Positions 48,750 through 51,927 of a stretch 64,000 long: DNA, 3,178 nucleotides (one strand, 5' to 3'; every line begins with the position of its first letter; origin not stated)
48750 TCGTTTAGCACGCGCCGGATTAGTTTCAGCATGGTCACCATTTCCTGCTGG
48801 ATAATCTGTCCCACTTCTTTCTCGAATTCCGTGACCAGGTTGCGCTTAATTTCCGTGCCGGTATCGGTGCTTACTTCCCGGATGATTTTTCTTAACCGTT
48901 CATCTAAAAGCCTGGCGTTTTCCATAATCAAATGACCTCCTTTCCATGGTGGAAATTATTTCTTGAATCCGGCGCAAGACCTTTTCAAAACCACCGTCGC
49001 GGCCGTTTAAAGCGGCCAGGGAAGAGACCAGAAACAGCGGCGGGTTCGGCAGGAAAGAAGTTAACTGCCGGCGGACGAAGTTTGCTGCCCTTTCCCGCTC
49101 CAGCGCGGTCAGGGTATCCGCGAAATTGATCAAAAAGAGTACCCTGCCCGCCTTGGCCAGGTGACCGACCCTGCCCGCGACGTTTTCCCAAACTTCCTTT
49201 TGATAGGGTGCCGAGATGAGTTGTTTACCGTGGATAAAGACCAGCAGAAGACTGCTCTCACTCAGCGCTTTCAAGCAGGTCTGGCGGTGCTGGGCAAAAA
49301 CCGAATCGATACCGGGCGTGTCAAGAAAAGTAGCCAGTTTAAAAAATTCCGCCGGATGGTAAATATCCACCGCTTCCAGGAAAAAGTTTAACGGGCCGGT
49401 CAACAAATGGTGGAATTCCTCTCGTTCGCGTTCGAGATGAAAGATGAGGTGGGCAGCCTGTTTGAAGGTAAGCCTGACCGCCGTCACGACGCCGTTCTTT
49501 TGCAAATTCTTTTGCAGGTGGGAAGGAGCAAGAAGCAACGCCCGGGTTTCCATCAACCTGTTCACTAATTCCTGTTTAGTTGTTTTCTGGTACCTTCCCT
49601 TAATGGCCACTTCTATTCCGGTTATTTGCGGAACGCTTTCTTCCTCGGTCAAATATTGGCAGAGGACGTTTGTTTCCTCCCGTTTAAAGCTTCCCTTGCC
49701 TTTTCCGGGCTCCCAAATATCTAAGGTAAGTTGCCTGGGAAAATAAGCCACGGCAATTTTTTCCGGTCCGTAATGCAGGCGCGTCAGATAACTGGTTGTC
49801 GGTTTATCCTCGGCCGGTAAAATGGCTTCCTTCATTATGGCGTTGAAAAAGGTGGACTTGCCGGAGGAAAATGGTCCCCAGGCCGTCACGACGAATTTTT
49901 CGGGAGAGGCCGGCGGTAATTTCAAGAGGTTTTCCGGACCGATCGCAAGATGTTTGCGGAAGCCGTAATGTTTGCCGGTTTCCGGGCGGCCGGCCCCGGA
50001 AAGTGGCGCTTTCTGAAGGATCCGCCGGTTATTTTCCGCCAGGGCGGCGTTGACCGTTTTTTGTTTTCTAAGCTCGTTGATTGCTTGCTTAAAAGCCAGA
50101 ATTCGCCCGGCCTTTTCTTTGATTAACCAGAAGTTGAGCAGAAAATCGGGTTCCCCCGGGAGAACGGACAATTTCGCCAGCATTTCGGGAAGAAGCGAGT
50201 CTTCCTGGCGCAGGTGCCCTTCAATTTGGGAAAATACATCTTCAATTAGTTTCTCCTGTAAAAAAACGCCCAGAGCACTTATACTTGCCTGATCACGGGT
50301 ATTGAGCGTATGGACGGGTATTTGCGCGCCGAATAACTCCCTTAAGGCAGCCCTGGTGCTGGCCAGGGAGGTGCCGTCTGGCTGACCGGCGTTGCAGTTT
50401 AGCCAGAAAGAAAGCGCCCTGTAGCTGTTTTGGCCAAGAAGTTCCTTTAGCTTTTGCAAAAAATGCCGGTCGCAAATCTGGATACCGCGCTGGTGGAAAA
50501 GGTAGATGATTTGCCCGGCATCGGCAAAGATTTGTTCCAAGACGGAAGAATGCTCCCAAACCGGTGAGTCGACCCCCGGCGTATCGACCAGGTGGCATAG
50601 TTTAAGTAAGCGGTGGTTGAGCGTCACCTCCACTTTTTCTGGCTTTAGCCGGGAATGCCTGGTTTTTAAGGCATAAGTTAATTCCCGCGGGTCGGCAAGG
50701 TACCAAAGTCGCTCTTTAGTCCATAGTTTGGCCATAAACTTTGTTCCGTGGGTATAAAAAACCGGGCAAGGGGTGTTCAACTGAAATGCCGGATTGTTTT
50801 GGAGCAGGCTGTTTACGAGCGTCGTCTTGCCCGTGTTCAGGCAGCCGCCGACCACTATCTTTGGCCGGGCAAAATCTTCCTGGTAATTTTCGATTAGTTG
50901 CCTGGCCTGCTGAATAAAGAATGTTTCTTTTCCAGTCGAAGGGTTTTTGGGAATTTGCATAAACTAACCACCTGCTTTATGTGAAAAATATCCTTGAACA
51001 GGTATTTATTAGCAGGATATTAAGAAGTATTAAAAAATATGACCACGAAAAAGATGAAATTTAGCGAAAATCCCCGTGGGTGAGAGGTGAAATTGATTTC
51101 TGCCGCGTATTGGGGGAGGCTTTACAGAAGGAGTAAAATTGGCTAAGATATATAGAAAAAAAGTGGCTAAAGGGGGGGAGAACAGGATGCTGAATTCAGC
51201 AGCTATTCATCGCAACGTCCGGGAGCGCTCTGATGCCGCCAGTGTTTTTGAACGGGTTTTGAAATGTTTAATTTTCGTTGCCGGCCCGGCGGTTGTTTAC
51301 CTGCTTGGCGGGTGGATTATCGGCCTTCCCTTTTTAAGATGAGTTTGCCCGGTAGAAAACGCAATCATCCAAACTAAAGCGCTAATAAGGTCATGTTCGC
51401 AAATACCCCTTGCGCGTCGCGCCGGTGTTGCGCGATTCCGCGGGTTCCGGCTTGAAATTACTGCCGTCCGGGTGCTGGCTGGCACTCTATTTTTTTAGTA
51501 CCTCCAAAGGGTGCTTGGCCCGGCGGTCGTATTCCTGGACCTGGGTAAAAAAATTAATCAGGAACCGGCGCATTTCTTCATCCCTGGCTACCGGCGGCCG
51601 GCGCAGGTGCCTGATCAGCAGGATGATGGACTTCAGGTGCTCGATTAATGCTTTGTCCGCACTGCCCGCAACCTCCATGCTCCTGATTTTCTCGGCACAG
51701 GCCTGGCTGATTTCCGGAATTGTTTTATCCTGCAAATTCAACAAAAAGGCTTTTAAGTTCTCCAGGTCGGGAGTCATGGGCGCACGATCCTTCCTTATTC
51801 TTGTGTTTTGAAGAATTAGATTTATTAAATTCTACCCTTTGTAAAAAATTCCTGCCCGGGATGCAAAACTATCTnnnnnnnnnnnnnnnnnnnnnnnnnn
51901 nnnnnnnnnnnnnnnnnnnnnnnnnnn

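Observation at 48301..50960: Four-gene operon: miniaturised double dynamin-like GTPase plus three small paralogous helical proteins, one tail-anchored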

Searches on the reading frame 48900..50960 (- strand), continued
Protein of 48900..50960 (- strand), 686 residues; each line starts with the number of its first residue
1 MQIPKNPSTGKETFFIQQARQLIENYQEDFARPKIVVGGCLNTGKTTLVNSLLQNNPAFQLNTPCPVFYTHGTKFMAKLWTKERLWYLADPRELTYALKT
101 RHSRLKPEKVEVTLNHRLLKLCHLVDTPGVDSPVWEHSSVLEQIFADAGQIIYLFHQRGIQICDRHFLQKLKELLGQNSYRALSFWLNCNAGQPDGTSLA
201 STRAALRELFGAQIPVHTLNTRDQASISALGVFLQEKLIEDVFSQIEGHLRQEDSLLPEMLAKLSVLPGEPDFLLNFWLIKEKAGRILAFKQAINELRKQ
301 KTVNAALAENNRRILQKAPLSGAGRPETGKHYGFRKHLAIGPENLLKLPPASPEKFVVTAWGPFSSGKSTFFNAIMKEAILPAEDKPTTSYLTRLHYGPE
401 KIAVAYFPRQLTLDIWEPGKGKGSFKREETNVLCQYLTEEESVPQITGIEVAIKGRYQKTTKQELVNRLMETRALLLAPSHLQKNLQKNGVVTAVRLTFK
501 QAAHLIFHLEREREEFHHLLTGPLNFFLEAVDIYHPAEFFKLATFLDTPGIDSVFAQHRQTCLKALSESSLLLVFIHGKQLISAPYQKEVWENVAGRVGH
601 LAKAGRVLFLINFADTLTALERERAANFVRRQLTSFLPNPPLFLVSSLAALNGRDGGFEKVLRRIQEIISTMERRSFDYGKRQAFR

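Call 30: search_protein_families(library=pfam, proteins=[L003:4120-5190:+, L047:5988-6833:-, L049:5989-6855:+, L047:5012-5983:-], max_evalue=0.01)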
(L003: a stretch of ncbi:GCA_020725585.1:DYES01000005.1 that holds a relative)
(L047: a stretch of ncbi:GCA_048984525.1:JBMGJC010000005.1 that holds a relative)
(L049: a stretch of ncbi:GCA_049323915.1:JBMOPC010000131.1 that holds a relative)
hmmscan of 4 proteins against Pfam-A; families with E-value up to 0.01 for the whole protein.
L003:4120-5190:+ (356 aa): 0 families

L047:5988-6833:- (281 aa): 4 families
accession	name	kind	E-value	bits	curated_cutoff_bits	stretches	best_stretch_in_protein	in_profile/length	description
PF12728.13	HTH_17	-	2e-05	25.2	27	1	7-57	1-46/51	Helix-turn-helix domain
PF13411.12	MerR_1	-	0.0055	17.2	21.6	0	8-54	1-43/69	MerR HTH family regulatory protein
PF13338.12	AbiEi_4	-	0.0059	17.1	25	0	10-34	16-39/49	Transcriptional regulator, AbiEi antitoxin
PF04545.22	Sigma70_r4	-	0.0096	15.9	24.1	0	7-36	20-49/50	Sigma-70, region 4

L049:5989-6855:+ (288 aa): 4 families
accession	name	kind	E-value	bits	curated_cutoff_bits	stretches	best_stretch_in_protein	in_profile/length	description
PF12728.13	HTH_17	-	2.1e-05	25.1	27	1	7-42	1-31/51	Helix-turn-helix domain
PF13411.12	MerR_1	-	0.002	18.7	21.6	1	9-59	2-54/69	MerR HTH family regulatory protein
PF13338.12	AbiEi_4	-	0.0021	18.5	25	1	3-34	9-39/49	Transcriptional regulator, AbiEi antitoxin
PF00376.29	MerR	-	0.0064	16.7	28.2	0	9-34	1-26/38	MerR family regulatory protein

L047:5012-5983:- (323 aa): 2 families
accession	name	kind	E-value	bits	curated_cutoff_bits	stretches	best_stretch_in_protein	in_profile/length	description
PF13289.12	SIR2_2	-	2.8e-06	27.9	24.5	1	137-293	2-119/141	SIR2-like domain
PF02146.23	SIR2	-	0.0062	16.9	24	0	178-266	98-176/180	Sir2 family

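Call 43: search_protein_families(library=ncbifam, proteins=[L047:5988-6833:-, L047:5012-5983:-, L048:10145-10714:-], max_evalue=0.01)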
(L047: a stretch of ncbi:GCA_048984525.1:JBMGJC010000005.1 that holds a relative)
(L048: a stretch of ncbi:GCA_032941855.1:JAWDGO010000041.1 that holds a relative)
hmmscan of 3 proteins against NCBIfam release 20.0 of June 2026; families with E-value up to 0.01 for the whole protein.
L047:5988-6833:- (281 aa): 1 family
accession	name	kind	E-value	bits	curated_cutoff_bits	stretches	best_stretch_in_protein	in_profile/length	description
TIGR01764.1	excise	domain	0.0054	17.1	28.8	0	7-54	1-43/49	excisionase family DNA-binding protein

L047:5012-5983:- (323 aa): 3 families
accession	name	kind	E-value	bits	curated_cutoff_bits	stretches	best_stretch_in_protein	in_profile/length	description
NF001753.0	PRK00481.1-3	subfamily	0.00016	20.7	243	1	178-301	113-225/252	NAD-dependent protein deacylase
NF040867.1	prot_deacyl_CobB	equivalog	0.00021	20.6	320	1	179-305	111-224/242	NAD-dependent protein deacetylase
NF001752.0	PRK00481.1-1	equivalog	0.0054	16.3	221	0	178-296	118-216/242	NAD-dependent protein deacylase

L048:10145-10714:- (189 aa): 0 families

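Call 69: search_protein_families(library=phrogs, proteins=[window:48900-50960:-], max_evalue=0.01)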
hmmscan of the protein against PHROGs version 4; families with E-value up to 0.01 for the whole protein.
window:48900-50960:- (686 aa): 0 families

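Call 72: search_protein_families(library=ncbifam, proteins=[P0056, P0057, P0028, P0021], max_evalue=0.00001)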
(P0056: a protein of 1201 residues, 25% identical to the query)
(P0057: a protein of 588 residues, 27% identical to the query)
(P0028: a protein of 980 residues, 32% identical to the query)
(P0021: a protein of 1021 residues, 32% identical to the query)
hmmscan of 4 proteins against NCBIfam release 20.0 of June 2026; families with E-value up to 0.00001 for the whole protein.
P0056 (1201 aa): 9 families
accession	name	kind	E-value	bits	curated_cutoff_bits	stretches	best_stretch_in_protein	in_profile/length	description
NF052648.1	DynmDynABac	equivalog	7.1e-229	762.7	1600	1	8-1166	6-1153/1187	dynamin GTPase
TIGR03594.1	GTPase_EngA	equivalog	4.9e-21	75.2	306.7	1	137-212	50-129/432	ribosome biogenesis GTPase Der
NF000908.1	PRK00089.1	equivalog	1.2e-16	60.8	237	0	138-212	54-131/291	GTPase Era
TIGR03918.1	GTP_HydF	equivalog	8.5e-15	54.5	325.55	0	129-209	50-133/392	[FeFe] hydrogenase H-cluster maturation GTPase HydF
TIGR00231.1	small_GTP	domain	9e-13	48.3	42.5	1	42-210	2-127/164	GTP-binding protein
TIGR03598.1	GTPase_YsxC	equivalog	2.9e-09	36.9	124.45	0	36-69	11-45/186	ribosome biogenesis GTP-binding protein YihA/YsxC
NF041922.1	DLP_LeoA_gen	subfamily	3.7e-08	32.8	325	0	599-648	34-85/532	LeoA/HP0731 family dynamin-like GTPase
NF007368.0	PRK09866.1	equivalog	6.7e-08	31.3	1146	1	601-882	56-336/742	clamp-binding protein CrfC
TIGR00436.1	era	equivalog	7.9e-07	28.7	116.25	0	139-215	52-132/270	GTPase Era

P0057 (588 aa): 6 families
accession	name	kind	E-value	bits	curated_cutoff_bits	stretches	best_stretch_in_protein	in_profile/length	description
NF052648.1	DynmDynABac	equivalog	1.2e-20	73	1600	2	129-331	753-959/1187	dynamin GTPase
NF000908.1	PRK00089.1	equivalog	2.6e-10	40.1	237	0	145-267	53-167/291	GTPase Era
TIGR00231.1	small_GTP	domain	4.4e-10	39.6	42.5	1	47-244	3-149/164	GTP-binding protein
TIGR03594.1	GTPase_EngA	equivalog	1.1e-09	37.8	306.7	0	139-267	44-160/432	ribosome biogenesis GTPase Der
NF007368.0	PRK09866.1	equivalog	2.1e-07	29.7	1146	0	40-87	62-109/742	clamp-binding protein CrfC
TIGR03918.1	GTP_HydF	equivalog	8.1e-07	28.2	325.55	0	145-222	58-136/392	[FeFe] hydrogenase H-cluster maturation GTPase HydF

P0028 (980 aa): 8 families
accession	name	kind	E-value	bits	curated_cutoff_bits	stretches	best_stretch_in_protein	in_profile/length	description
NF052648.1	DynmDynABac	equivalog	3.4e-36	124.6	1600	3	26-162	45-185/1187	dynamin GTPase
NF000908.1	PRK00089.1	equivalog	2e-11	43.7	237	0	24-48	5-29/291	GTPase Era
TIGR00231.1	small_GTP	domain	2.5e-11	43.6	42.5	0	24-139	5-84/164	GTP-binding protein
TIGR03594.1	GTPase_EngA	equivalog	2.7e-10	39.9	306.7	0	24-45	2-198/432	ribosome biogenesis GTPase Der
NF007368.0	PRK09866.1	equivalog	3.7e-10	38.8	1146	1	363-420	67-124/742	clamp-binding protein CrfC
TIGR00436.1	era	equivalog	1.8e-09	37.3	116.25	0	25-48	3-26/270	GTPase Era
TIGR03918.1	GTP_HydF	equivalog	3.5e-08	32.7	325.55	0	25-47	10-32/392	[FeFe] hydrogenase H-cluster maturation GTPase HydF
TIGR03596.1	GTPase_YlqF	equivalog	4.1e-08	32.9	208.2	0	25-49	121-145/276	ribosome biogenesis GTPase YlqF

P0021 (1021 aa): 9 families
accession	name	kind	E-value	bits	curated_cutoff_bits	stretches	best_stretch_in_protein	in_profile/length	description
NF052648.1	DynmDynABac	equivalog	1.4e-31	109.3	1600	3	228-471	479-720/1187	dynamin GTPase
TIGR03594.1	GTPase_EngA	equivalog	2.7e-11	43.1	306.7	0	22-46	175-199/432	ribosome biogenesis GTPase Der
NF000908.1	PRK00089.1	equivalog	9.3e-11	41.5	237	0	24-56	5-37/291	GTPase Era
TIGR00231.1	small_GTP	domain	6.8e-10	39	42.5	0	23-135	4-80/164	GTP-binding protein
NF007368.0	PRK09866.1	equivalog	2.4e-09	36.1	1146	1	367-415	71-119/742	clamp-binding protein CrfC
TIGR03918.1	GTP_HydF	equivalog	8.6e-08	31.4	325.55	0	24-48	9-33/392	[FeFe] hydrogenase H-cluster maturation GTPase HydF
TIGR00436.1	era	equivalog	1e-07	31.6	116.25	0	25-56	3-34/270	GTPase Era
NF041922.1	DLP_LeoA_gen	subfamily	5.8e-06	25.6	325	0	361-389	45-73/532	LeoA/HP0731 family dynamin-like GTPase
TIGR03596.1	GTPase_YlqF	equivalog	8.5e-06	25.3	208.2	0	25-51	121-147/276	ribosome biogenesis GTPase YlqF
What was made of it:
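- On Dynamin superfamily, bacterial dynamin-like proteins (Pfam Dynamin_N, PF00350): About 295 DynA model positions are missing (call 72).
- Longer family members hit the DynA model NF052648 at 26-162 to 45-185 and at 228-471 to 479-720 (call 72).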

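Call 76: search_protein_families(library=padloc, proteins=[L047:5012-5983:-, L047:5988-6833:-, L010:1109-4471:+, L008:5716-6609:+, L047:7001-9400:+, L005:7965-10724:+], max_evalue=0.001)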
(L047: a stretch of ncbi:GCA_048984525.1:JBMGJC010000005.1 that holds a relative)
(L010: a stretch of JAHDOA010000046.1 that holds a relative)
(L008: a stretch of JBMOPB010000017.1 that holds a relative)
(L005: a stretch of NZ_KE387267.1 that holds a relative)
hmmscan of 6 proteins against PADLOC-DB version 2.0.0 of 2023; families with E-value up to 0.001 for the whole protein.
L047:5012-5983:- (323 aa): 8 families
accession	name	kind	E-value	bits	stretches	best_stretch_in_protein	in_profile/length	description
PDLC02408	Aga_SIR2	-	3.7e-10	37.4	1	139-300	152-293/343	Class II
PDLC02414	Aga_SIR2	-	1.4e-09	35.7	1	138-298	121-262/313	-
PDLC04093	SIR2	-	4.6e-08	30.4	1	5-189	27-216/395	-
PDLC04081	SIR2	-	9.1e-06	23.1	1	3-173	19-175/345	-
PDLC04094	SIR2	-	1.4e-05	22.5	1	88-188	101-211/399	-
PDLC04087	SIR2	-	1.5e-05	22.1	1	137-264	134-259/343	-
PDLC04082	SIR2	-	3.3e-05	21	0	171-189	186-204/345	-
PDLC04092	SIR2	-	5e-05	20.8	1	117-188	101-176/318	-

L047:5988-6833:- (281 aa): 1 family
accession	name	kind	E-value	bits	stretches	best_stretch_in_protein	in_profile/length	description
PDLC04133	mad1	-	2.6e-05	22.4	1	5-55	3-48/60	mads_1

L010:1109-4471:+ (1120 aa): 36 families (the best 25 are shown)
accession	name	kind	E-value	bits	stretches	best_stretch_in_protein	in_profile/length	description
PDLC00194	HamB1|HamB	-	4.5e-25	85.7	2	672-804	542-675/995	DEAD-box helicase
PDLC00185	HamB1|HamB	-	1.3e-24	84.1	2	687-777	437-523/871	DEAD-box helicase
PDLC04531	PDC-M23B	-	1.7e-24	84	1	404-783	315-715/1060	-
PDLC00187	HamB1|HamB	-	2.6e-22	76.9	2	685-778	427-517/851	DEAD-box helicase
PDLC00186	HamB1|HamB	-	6e-21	72.1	2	685-777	441-530/864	DEAD-box helicase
PDLC00174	HamB1|HamB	-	1.9e-18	63.7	2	392-548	307-481/1163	DEAD-box helicase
PDLC00192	HamB1|HamB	-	3.8e-18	62.5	2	688-783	579-670/1104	DEAD-box helicase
PDLC00200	HamB2|HamB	-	7.3e-18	61.9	2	685-781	440-532/865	DEAD-box helicase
PDLC00176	HamB1|HamB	-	1.6e-17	60.8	1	685-799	421-532/845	DEAD-box helicase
PDLC00178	HamB1|HamB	-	2.2e-17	60.3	2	399-547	258-423/830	DEAD-box helicase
PDLC00188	HamB1|HamB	-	1.2e-16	58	2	399-551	255-424/1037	DEAD-box helicase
PDLC00175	HamB1|HamB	-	1.4e-16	57.2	2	401-557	240-411/1000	DEAD-box helicase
PDLC03960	SngC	-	5.4e-16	56.5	1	387-769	24-362/720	-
PDLC00190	HamB1|HamB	-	5.8e-15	52.8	1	685-840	425-577/866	DEAD-box helicase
PDLC00177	HamB1|HamB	-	4e-14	49.8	1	685-789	436-542/841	DEAD-box helicase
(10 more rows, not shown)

L008:5716-6609:+ (297 aa): 1 family
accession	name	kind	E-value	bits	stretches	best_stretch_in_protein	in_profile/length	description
PDLC04133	mad1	-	9.8e-07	27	1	6-59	4-52/60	mads_1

L047:7001-9400:+ (799 aa): 4 families
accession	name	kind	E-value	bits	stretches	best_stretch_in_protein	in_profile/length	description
PDLC03839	LeoA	-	3.1e-22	77.4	3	333-400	19-93/559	-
PDLC03841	LeoBC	-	2.3e-15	54.8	2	295-602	24-158/601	-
PDLC04140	mad8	-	2.5e-07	28.5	0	24-94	28-86/314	mads_8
PDLC03843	LeoC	-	6.4e-05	21.2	0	347-387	49-88/207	-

L005:7965-10724:+ (919 aa): 2 families
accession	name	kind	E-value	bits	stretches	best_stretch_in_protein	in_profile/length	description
PDLC03839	LeoA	-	3.5e-14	50.8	1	9-48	41-79/559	-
PDLC04140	mad8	-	1.3e-07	29.4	0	369-532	29-148/314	mads_8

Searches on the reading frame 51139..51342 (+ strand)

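Call 3: search_protein_families(library=pfam, proteins=[window:51139-51342:+], max_evalue=1)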
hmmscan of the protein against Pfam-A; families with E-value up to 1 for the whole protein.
window:51139-51342:+ (67 aa): 2 families
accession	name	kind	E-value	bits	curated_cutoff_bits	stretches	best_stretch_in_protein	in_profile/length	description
PF05969.16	PSII_Ycf12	-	0.047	14.1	24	1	44-56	14-26/33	Photosystem II complex subunit Ycf12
PF13176.12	TPR_7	-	0.051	14.1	27.9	1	18-41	3-26/36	Tetratricopeptide repeat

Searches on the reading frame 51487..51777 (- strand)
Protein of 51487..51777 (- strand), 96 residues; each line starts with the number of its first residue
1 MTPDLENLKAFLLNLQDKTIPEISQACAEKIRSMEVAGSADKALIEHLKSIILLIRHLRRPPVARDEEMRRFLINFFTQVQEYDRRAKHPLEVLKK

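Call 3: search_protein_families(library=pfam, proteins=[window:51487-51777:-], max_evalue=1)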
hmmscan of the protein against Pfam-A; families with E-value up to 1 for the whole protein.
window:51487-51777:- (96 aa): 1 family
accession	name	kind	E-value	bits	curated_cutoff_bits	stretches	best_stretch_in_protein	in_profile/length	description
PF14203.11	TTRAP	-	0.015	15.9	27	1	5-35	21-51/62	Putative transposon-transfer assisting protein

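Call 4: search_protein_families(library=ncbifam, proteins=[window:51487-51777:-], max_evalue=1)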
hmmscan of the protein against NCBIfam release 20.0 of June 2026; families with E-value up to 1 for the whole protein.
window:51487-51777:- (96 aa): 1 family
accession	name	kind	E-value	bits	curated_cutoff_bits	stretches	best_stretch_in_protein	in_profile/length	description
NF041357.1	XopU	equivalog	0.051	11.6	1800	1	14-71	631-685/984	type III secretion system effector protein XopU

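Call 5: search_protein_families(library=padloc, proteins=[window:51487-51777:-], max_evalue=1)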
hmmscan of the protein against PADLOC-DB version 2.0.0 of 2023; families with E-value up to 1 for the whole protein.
window:51487-51777:- (96 aa): 0 families

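Call 69: search_protein_families(library=phrogs, proteins=[window:51487-51777:-], max_evalue=0.01)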
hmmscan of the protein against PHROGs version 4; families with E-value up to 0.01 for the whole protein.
window:51487-51777:- (96 aa): 0 families
